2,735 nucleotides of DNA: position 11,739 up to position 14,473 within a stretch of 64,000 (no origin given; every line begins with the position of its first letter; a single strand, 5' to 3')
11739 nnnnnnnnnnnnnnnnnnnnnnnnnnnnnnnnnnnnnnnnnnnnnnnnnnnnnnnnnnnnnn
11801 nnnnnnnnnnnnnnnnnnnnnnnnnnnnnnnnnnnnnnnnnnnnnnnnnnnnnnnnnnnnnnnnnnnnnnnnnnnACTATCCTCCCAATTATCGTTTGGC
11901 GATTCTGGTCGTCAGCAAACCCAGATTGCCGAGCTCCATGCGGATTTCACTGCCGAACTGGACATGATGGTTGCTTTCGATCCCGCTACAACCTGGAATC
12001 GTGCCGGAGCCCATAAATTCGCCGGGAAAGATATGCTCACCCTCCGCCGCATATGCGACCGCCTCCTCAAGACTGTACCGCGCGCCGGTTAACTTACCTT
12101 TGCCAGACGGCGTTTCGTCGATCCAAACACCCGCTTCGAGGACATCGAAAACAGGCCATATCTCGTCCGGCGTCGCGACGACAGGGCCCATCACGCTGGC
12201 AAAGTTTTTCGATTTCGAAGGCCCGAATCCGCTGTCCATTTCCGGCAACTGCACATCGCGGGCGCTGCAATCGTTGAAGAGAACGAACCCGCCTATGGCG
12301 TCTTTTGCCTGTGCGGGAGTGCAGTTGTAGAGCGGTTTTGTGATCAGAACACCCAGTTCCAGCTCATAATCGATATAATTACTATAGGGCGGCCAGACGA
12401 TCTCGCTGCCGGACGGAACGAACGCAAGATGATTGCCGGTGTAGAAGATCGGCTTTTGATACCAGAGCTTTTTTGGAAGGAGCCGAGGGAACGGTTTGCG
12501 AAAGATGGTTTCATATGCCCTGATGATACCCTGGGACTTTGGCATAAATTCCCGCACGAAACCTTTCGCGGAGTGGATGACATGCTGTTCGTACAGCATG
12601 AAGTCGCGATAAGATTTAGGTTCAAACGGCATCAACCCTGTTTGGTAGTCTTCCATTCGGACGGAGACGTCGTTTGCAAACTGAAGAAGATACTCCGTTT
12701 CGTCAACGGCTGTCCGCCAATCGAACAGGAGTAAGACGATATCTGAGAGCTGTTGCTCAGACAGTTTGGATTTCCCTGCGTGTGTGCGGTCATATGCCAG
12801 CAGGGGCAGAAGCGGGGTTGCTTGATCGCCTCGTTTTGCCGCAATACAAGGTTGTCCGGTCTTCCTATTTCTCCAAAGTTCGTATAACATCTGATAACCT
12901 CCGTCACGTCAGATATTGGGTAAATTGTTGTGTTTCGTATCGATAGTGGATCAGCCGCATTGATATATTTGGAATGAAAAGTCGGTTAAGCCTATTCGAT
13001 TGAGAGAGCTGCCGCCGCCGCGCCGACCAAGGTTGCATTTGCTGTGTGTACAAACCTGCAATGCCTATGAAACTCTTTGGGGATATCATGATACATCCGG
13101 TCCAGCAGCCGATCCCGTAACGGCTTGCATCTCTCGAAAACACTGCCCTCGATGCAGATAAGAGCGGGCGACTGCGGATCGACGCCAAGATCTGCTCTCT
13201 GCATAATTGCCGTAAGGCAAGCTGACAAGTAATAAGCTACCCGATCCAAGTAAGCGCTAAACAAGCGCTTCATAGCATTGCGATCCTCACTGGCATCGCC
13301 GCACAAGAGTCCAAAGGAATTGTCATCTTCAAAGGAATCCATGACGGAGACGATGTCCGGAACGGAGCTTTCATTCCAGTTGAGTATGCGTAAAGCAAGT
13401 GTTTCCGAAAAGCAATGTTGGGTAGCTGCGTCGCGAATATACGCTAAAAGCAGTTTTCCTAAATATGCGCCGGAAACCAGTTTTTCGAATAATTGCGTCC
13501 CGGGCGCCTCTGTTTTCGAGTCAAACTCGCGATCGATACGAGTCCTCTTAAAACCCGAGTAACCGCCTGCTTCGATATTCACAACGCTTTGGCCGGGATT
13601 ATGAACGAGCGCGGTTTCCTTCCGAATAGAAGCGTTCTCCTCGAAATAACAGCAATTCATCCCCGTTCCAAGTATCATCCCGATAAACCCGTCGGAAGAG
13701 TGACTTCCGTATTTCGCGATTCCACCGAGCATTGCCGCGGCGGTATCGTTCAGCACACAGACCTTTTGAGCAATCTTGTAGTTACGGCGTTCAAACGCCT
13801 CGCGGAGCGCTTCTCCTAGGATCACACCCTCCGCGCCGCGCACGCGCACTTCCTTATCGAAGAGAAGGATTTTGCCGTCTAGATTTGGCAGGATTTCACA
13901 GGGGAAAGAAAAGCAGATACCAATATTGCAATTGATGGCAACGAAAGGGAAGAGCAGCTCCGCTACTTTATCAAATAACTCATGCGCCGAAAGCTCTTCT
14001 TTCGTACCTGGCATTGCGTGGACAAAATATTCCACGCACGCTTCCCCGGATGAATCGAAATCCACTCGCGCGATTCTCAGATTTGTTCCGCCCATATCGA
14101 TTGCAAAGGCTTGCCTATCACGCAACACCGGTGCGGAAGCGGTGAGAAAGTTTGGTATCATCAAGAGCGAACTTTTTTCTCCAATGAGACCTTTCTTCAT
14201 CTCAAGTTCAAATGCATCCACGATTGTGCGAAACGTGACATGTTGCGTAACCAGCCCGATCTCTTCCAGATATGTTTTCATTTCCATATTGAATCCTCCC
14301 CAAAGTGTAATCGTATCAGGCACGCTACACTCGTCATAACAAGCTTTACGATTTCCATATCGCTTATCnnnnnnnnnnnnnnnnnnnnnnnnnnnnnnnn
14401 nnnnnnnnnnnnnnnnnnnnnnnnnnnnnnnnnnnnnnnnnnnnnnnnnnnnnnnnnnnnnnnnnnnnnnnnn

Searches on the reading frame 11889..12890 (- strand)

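Call 77: search_protein_families(library=pfam, proteins=[window:11889-12890:-], max_evalue=0.00001)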
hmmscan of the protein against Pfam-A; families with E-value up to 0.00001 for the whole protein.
window:11889-12890:- (333 aa): 1 family
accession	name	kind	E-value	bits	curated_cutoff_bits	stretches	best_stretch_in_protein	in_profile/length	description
PF01557.24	FAA_hydrolase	-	2.3e-35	122.6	23.9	1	144-330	29-213/214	Fumarylacetoacetate (FAA) hydrolase C-terminal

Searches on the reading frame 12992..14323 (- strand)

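Call 77: search_protein_families(library=pfam, proteins=[window:12992-14323:-], max_evalue=0.00001)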
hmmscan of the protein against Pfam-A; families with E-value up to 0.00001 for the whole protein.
window:12992-14323:- (443 aa): 2 families
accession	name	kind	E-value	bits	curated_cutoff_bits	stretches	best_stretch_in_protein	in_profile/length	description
PF03727.22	Hexokinase_2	-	6.3e-34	117.8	24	1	214-440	2-241/242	Hexokinase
PF00349.27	Hexokinase_1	-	6.1e-24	85.4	24.3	1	26-200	11-198/201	Hexokinase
